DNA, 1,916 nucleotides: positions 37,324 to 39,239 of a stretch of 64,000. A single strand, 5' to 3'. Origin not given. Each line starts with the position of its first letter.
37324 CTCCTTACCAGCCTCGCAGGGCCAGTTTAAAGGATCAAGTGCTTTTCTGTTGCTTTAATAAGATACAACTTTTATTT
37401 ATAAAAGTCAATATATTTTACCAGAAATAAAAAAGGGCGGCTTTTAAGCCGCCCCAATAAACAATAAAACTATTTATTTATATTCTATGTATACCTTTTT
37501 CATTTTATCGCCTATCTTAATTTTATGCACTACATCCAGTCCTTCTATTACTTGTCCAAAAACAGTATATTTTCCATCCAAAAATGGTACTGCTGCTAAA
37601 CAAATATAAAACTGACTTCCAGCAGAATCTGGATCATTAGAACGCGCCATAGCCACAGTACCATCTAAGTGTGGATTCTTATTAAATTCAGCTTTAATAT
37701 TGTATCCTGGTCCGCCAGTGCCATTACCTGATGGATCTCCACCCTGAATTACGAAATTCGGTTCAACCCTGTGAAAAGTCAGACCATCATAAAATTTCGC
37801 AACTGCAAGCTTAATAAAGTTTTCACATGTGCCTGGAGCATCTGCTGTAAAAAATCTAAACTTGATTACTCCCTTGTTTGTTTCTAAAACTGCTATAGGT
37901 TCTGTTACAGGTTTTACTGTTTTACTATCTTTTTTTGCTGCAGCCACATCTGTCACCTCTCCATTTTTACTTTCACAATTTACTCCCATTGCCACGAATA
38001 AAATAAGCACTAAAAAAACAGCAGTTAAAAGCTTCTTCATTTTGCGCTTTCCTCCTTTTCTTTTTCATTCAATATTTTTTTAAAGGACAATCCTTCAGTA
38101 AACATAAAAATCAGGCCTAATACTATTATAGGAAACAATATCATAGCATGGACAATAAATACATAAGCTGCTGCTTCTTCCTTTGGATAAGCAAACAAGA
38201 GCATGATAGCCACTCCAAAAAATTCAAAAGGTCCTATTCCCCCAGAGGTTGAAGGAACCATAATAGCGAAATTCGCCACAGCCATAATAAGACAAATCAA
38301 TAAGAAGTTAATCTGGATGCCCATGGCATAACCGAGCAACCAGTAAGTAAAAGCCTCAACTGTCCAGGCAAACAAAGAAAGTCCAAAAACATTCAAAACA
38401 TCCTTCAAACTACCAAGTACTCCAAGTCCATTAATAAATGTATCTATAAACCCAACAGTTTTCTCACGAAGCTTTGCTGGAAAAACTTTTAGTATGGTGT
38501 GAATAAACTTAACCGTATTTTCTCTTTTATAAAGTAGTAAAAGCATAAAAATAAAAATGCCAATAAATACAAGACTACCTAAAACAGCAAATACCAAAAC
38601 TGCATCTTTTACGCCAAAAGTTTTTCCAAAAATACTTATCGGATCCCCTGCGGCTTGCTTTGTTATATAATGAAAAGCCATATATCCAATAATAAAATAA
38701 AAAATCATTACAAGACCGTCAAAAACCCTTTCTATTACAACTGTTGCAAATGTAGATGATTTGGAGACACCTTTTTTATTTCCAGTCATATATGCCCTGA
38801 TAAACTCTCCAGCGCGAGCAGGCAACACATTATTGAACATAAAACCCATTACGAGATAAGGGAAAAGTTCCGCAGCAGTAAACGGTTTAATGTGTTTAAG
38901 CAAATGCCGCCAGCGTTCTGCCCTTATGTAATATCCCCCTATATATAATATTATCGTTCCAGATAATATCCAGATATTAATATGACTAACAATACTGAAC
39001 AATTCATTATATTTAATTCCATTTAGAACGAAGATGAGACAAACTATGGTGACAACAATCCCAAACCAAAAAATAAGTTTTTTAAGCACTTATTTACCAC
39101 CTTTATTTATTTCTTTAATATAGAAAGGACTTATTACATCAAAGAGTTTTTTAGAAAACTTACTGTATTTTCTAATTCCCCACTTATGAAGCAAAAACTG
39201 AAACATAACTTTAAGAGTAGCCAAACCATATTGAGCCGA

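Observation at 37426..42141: Four-gene operon encoding a candidate periplasmic glycosylation system: PA14-tailed PMT/ArnT-like GT-C transferase, Dpm1-like GT2, UPF0104 flippase-like protein and a secreted cyclophilin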

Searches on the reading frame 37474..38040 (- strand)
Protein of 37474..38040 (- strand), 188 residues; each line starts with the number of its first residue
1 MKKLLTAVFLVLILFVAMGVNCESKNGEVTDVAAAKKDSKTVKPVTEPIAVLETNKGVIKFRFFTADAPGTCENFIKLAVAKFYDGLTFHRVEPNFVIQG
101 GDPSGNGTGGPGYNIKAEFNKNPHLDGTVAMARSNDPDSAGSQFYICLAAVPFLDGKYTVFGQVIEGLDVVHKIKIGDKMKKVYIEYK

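Call 3: search_protein_families(library=pfam, proteins=[window:37474-38040:-], max_evalue=0.01)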
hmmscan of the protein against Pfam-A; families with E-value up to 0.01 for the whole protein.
window:37474-38040:- (188 aa): 1 family
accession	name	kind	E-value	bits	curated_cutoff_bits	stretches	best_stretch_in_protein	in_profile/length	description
PF00160.26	Pro_isomerase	-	2e-46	158.6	21.7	1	51-179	3-142/159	Cyclophilin type peptidyl-prolyl cis-trans isomerase/CLD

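Call 4: search_protein_families(library=ncbifam, proteins=[window:37474-38040:-], max_evalue=0.01)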
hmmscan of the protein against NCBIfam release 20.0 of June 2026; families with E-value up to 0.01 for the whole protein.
window:37474-38040:- (188 aa): 3 families
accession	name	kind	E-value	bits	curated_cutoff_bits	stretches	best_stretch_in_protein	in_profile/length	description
NF008151.0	PRK10903.1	equivalog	2.8e-24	85.6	308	1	42-175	23-163/190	peptidylprolyl isomerase A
NF008057.0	PRK10791.1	equivalog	1.9e-21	76.5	297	1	51-175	3-137/164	peptidylprolyl isomerase B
NF033515.1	lipo_6_6_Borrel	equivalog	0.0019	18.3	35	1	1-47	1-43/60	Lp6.6 family lipoprotein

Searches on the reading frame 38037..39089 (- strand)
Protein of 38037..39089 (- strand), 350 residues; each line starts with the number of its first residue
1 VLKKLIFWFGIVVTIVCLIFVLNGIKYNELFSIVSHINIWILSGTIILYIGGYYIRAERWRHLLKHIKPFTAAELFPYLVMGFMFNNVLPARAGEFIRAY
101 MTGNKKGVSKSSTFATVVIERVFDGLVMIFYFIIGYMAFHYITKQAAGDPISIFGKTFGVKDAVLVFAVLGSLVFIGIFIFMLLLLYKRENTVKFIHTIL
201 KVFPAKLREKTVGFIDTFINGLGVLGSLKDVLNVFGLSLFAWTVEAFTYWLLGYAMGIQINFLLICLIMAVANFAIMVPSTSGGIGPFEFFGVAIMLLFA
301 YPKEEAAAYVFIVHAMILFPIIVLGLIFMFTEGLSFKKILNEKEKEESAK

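Call 3: search_protein_families(library=pfam, proteins=[window:38037-39089:-], max_evalue=0.01)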
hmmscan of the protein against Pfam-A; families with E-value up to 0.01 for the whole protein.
window:38037-39089:- (350 aa): 1 family
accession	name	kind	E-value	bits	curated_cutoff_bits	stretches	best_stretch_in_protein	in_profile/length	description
PF03706.18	LPG_synthase_TM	-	1.6e-51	176.1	33.4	1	8-325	2-302/302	Lysylphosphatidylglycerol synthase TM region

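Call 4: search_protein_families(library=ncbifam, proteins=[window:38037-39089:-], max_evalue=0.01)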
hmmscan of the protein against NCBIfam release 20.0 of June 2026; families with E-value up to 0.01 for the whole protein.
window:38037-39089:- (350 aa): 2 families
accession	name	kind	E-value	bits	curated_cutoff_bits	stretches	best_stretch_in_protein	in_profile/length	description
TIGR00374.1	TIGR00374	subfamily_domain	1.8e-25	90.1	43.2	1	11-338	1-319/323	flippase-like domain-containing protein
NF033480.1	bifunc_MprF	equivalog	0.0045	15.3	600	1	55-338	24-304/841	bifunctional lysylphosphatidylglycerol flippase/synthetase MprF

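Call 17: search_solved_structures(query=window:38037-39089:-, max_evalue=1)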
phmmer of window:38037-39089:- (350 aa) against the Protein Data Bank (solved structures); distinct sequences matched with E-value up to 1: 0.

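Call 74: find_homologous_proteins(query=window:38037-39089:-, max_evalue=0.00001)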
Query window:38037-39089:- (350 aa): 1366 proteins with E <= 0.00001 among 8000 candidates; the best 120 are listed.
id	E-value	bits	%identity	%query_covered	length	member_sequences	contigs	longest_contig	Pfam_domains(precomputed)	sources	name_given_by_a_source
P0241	3.0e-220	749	100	100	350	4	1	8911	PF03706.19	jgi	-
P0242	5.8e-190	649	85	100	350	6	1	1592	PF03706.19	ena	-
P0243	1.7e-189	647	83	100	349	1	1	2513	PF03706.19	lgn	-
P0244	5.6e-188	642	84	100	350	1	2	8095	PF03706.19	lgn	-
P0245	1.2e-179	615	79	100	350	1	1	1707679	PF03706.19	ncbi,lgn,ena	-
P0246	4.7e-179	613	80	97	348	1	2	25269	PF03706.19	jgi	jgi:glycosyltransferase 2 family protein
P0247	7.2e-176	603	79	100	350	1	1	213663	PF03706.19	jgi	jgi:uncharacterized protein (TIRG00374 family)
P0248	3.1e-166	571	73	97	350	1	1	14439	PF03706.19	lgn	-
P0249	3.9e-162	557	72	100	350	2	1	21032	PF03706.19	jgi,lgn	-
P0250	6.0e-161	554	73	99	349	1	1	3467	PF03706.19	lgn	-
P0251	8.7e-161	553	74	100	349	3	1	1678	PF03706.19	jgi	-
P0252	1.0e-159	549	71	97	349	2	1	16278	PF03706.19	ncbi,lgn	-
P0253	5.2e-159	547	71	97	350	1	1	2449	PF03706.19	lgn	-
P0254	2.4e-157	542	73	100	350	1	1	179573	PF03706.19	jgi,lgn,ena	-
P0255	2.7e-157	542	70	97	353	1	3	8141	PF03706.19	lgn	-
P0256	1.4e-155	536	71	99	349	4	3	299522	PF03706.19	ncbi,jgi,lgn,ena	jgi:uncharacterized protein (TIRG00374 family)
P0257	9.5e-150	517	85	79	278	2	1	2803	PF03706.19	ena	-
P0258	1.3e-149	516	79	84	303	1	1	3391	PF03706.19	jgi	jgi:uncharacterized protein (TIRG00374 family)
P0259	1.0e-148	513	69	99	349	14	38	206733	PF03706.19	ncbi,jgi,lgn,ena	jgi:uncharacterized protein (TIRG00374 family)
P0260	1.4e-147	510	66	99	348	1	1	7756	PF03706.19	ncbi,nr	ncbi:MAG: flippase-like domain-containing protein [Spirochaetia bacterium]|nr:flippase-like domain-c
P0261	1.5e-138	480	65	97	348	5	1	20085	PF03706.19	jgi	jgi:glycosyltransferase 2 family protein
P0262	1.6e-136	473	63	98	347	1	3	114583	PF03706.19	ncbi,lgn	-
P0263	8.9e-136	471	63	99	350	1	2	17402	PF03706.19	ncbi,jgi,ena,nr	ncbi:MAG TPA: flippase-like domain-containing protein [bacterium]|nr:flippase-like domain-containing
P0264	3.5e-135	469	63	98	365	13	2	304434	PF03706.19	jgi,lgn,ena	jgi:hypothetical protein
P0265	6.1e-135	468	62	99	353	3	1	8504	PF03706.19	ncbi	-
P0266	3.8e-134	465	62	99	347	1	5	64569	PF03706.19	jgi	-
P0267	8.6e-133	461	63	99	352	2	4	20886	PF03706.19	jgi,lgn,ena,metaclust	jgi:uncharacterized protein (TIRG00374 family)|metaclust:\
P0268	1.9e-132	460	61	99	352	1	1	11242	PF03706.19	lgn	-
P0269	3.4e-132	459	62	100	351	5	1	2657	PF03706.19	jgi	jgi:uncharacterized protein (TIRG00374 family)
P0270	9.0e-132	458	85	71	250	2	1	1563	PF03706.19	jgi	jgi:hypothetical protein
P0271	1.5e-130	454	61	99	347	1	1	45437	PF03706.19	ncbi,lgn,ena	-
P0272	2.6e-130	453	60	100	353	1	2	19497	PF03706.19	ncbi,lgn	ncbi:MAG: lysylphosphatidylglycerol synthase transmembrane domain-containing protein [Candidatus Gol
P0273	3.2e-130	452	62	99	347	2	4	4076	PF03706.19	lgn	-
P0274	9.1e-130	451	60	99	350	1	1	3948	PF03706.19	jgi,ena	-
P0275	3.3e-129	449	71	82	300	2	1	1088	PF03706.19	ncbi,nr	ncbi:MAG TPA: lysylphosphatidylglycerol synthase transmembrane domain-containing protein, partial [C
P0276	2.2e-128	446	61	99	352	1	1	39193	PF03706.19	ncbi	-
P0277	1.1e-127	444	61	99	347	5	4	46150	PF03706.19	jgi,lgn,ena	-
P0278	3.8e-127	442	59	99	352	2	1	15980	PF03706.19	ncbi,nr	ncbi:MAG: flippase-like domain-containing protein [Candidatus Goldbacteria bacterium]|nr:flippase-li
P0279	4.3e-126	439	60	99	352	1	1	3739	PF03706.19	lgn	-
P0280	7.0e-126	438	59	97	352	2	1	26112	PF03706.19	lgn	-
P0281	3.3e-124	433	59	99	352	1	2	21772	PF03706.19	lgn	-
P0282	9.0e-119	415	58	100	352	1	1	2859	PF03706.19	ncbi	-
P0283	2.5e-115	404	62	87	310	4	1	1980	PF03706.19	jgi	jgi:uncharacterized protein (TIRG00374 family)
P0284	1.0e-107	378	55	99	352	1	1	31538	PF03706.19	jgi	jgi:uncharacterized protein (TIRG00374 family)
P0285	7.9e-105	369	53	99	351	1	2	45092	PF03706.19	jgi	jgi:glycosyltransferase 2 family protein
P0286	5.3e-98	347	62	77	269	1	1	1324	PF03706.19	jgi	-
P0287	2.5e-74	269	57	66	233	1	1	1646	PF03706.19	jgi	jgi:uncharacterized protein (TIRG00374 family)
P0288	1.6e-63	233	36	99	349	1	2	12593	PF03706.19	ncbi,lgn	-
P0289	4.3e-63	232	38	99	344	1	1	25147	PF03706.19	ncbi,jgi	jgi:uncharacterized protein (TIRG00374 family)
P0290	5.0e-63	232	58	56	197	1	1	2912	PF03706.19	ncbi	ncbi:MAG: lysylphosphatidylglycerol synthase transmembrane domain-containing protein, partial [bacte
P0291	5.4e-63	231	38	98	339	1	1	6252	PF03706.19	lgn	-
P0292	7.0e-62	228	35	99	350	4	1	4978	PF03706.19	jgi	-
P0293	8.9e-62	227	36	97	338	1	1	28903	PF03706.19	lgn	-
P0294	3.0e-61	226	57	57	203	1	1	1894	PF03706.19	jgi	-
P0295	3.6e-61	225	37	96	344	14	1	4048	PF03706.19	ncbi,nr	ncbi:flippase-like domain-containing protein [bacterium]|nr:flippase-like domain-containing protein 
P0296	7.3e-61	224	37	98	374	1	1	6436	PF03706.19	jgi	jgi:uncharacterized protein (TIRG00374 family)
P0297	3.6e-60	222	36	100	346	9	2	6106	PF03706.19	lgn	-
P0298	7.0e-60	221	35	97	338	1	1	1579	PF03706.19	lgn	-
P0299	2.9e-59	219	36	99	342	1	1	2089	PF03706.19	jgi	jgi:uncharacterized protein (TIRG00374 family)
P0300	9.2e-59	218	37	100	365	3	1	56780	PF03706.19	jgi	jgi:uncharacterized protein (TIRG00374 family)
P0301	1.1e-57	214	36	100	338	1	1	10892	PF03706.19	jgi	jgi:glycosyltransferase 2 family protein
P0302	7.5e-57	211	35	100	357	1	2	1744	PF03706.19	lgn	-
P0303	2.8e-56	209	36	99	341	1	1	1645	PF03706.19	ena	-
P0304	1.3e-55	207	38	87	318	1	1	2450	PF03706.19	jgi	jgi:glycosyltransferase 2 family protein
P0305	1.4e-55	207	34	100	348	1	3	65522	PF03706.19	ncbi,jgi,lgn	-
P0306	1.4e-55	207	35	98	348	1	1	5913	PF03706.19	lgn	-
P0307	1.5e-55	207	35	89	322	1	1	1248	PF03706.19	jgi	jgi:glycosyltransferase 2 family protein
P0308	3.7e-55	206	33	96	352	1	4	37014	PF03706.19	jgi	-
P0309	6.9e-55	205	30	99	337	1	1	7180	PF03706.19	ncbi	-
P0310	2.4e-54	203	33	98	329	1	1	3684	PF03706.19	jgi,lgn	jgi:hypothetical protein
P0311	2.9e-54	203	34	99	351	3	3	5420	PF03706.19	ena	-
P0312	1.4e-53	201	33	99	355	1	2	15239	PF03706.19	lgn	-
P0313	2.1e-53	200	36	96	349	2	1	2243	PF03706.19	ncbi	-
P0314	4.0e-53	199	33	99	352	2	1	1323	PF03706.19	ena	-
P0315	1.8e-52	197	33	98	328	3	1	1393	PF03706.19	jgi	-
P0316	5.7e-52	195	32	99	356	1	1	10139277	PF03706.19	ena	-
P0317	9.5e-52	194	32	99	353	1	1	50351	PF03706.19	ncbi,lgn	-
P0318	1.1e-51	194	31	99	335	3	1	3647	PF03706.19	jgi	jgi:uncharacterized protein (TIRG00374 family)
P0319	1.9e-51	193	35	98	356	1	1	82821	PF03706.19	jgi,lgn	-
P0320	2.6e-51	193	33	99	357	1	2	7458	PF03706.19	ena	-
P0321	3.3e-51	193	34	98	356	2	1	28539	PF03706.19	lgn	-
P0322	3.6e-51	193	34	95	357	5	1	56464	PF03706.19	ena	-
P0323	4.6e-51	192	31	99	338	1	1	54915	PF03706.19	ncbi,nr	ncbi:MAG: lysylphosphatidylglycerol synthase transmembrane domain-containing protein [Chloroflexota 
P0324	5.9e-51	192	34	99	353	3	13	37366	PF03706.19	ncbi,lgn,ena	-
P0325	6.5e-51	192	31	99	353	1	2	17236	PF03706.19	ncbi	-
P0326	1.8e-50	190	31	93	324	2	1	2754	PF03706.19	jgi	jgi:uncharacterized protein (TIRG00374 family)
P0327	1.9e-50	190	33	95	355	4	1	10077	PF03706.19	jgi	jgi:uncharacterized protein (TIRG00374 family)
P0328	2.3e-50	190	34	96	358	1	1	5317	PF03706.19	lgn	-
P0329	3.7e-50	189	33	99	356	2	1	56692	PF03706.19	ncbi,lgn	-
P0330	3.8e-50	189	33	98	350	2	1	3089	PF03706.19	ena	-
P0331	4.7e-50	189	35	98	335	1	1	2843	PF03706.19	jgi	jgi:hypothetical protein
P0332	5.8e-50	189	31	99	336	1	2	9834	PF03706.19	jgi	jgi:uncharacterized protein (TIRG00374 family)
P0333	9.2e-50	188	32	99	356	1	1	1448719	PF03706.19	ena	-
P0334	1.2e-49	188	31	99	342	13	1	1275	PF03706.19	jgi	-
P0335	1.8e-49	187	34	98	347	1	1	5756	PF03706.19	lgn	-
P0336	2.2e-49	187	31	99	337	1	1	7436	PF03706.19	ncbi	-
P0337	2.2e-49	187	32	99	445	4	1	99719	PF03706.19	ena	-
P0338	3.5e-49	186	32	96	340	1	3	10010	PF03706.19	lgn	-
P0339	8.4e-49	185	34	95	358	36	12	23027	PF03706.19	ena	-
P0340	1.0e-48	184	30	99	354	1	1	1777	PF03706.19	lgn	-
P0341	1.1e-48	184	31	99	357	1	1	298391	PF03706.19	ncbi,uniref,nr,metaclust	ncbi:hypothetical protein U27_00244 [Candidatus Vecturithrix granuli]|uniref:Uncharacterized protein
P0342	1.2e-48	184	30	99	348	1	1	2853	PF03706.19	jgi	-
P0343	1.5e-48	184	32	100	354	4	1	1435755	PF03706.19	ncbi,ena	-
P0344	1.6e-48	184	30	100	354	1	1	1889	PF03706.19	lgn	-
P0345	1.7e-48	184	31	99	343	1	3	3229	PF03706.19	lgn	-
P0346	2.9e-48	183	30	100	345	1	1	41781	PF03706.19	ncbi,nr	ncbi:MAG: flippase-like domain-containing protein [Dehalococcoidia bacterium]|nr:flippase-like domai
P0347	3.8e-48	183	32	100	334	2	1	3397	PF03706.19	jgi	jgi:hypothetical protein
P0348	4.4e-48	182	31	98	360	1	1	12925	PF03706.19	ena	-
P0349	5.5e-48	182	33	99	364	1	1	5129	PF03706.19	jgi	jgi:glycosyltransferase 2 family protein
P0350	1.1e-47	181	30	100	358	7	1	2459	PF03706.19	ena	-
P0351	1.1e-47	181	33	99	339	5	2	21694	PF03706.19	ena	-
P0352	1.3e-47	181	30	99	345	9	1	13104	PF03706.19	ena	-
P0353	1.7e-47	181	30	99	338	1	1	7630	PF03706.19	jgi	jgi:uncharacterized protein (TIRG00374 family)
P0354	2.7e-47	180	35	98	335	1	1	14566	PF03706.19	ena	-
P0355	2.7e-47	180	31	99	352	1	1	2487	PF03706.19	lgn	-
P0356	4.2e-47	179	31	99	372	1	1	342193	PF03706.19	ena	-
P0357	7.1e-47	178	30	100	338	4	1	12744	PF03706.19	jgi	jgi:uncharacterized protein (TIRG00374 family)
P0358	7.5e-47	178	31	99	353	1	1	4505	PF03706.19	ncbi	-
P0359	8.3e-47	178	33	92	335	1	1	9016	PF03706.19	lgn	-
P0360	1.3e-46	178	34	97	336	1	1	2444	PF03706.19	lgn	-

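Call 75: find_encoding_contigs(protein=P0300, flank=7000, max_places=1)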
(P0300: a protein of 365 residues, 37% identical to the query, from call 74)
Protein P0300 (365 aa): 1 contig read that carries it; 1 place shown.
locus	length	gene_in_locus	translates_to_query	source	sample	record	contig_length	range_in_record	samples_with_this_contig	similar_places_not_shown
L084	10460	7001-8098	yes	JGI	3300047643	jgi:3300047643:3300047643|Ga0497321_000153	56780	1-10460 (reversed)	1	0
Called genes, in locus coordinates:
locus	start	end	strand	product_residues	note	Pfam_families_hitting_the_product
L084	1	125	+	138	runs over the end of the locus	PF01451:LMWPc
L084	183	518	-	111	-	-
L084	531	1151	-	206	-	-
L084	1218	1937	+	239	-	-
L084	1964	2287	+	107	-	PF06865:Ppnp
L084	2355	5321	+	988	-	PF07250:Glyoxal_oxid_N (faint), PF13964:Beta-prop_Calicin (faint), PF24681:Kelch_KLHDC2_KLHL20_DRC7, PF24981:Beta-prop_ATRN-LZTR1 (faint), PF24996:NANM (faint), PF01344:Kelch_1 (faint), PF24681:Kelch_KLHDC2_KLHL20_DRC7, PF13418:Beta-prop_TYW4, +3 more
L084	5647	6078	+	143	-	-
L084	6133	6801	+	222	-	-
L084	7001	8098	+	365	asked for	PF03706:LPG_synthase_TM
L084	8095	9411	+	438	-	PF01266:DAO (weak), PF13450:NAD_binding_8, PF01593:Amino_oxidase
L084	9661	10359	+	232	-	PF00535:Glycos_transf_2, PF13641:Glyco_tranf_2_3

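Call 76: find_encoding_contigs(protein=P0341, flank=7000, max_places=1)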
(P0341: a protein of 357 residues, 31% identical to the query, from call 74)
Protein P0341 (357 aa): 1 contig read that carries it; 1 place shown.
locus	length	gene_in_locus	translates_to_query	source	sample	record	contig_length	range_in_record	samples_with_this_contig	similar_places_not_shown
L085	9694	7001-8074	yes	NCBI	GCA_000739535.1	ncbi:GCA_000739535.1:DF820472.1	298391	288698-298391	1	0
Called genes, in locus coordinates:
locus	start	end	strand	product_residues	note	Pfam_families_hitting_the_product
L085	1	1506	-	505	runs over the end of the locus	PF13614:AAA_31, PF01734:Patatin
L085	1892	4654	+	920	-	PF24161:CCDC39 (faint), PF26550:Tricorn_2nd (faint), PF25174:Beta-prop_THOC3 (weak), PF26549:Tricorn_N (faint), PF07676:PD40 (weak)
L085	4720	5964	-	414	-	PF00072:Response_reg, PF00512:HisKA, PF02518:HATPase_c, PF13589:HATPase_c_3 (weak)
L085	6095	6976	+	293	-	PF10502:Peptidase_S26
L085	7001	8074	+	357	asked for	PF03706:LPG_synthase_TM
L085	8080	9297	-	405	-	PF16697:Yop-YscD_cpl, PF00498:FHA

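Call 77: find_encoding_contigs(protein=P0323, flank=7000, max_places=1)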
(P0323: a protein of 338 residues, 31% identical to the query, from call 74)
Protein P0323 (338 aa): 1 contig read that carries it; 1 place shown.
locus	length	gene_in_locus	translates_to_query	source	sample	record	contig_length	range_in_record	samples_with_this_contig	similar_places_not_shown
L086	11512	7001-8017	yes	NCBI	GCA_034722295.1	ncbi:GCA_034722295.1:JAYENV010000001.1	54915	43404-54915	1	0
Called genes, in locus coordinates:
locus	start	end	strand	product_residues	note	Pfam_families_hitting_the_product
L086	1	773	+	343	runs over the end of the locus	PF02322:Cyt_bd_oxida_II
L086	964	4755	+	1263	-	PF00664:ABC_membrane, PF00005:ABC_tran, PF03193:RsgA_GTPase (faint), PF13191:AAA_16 (faint), PF13304:AAA_21 (faint), PF00664:ABC_membrane, PF00005:ABC_tran, PF02463:SMC_N (weak), +3 more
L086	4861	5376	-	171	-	PF08534:Redoxin, PF00578:AhpC-TSA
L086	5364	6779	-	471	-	PF13205:Big_5, PF07676:PD40 (faint), PF00930:DPPIV_N (faint), PF26550:Tricorn_2nd (faint), PF26549:Tricorn_N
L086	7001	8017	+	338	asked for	PF03706:LPG_synthase_TM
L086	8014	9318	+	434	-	PF00070:Pyr_redox (faint), PF01266:DAO, PF01593:Amino_oxidase, PF07992:Pyr_redox_2 (faint), PF12831:FAD_oxidored (faint), PF13450:NAD_binding_8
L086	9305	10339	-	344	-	-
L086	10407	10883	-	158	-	PF00583:Acetyltransf_1, PF13673:Acetyltransf_10, PF13508:Acetyltransf_7, PF08445:FR47 (faint)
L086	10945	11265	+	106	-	-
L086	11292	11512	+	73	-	PF18096:Thump_like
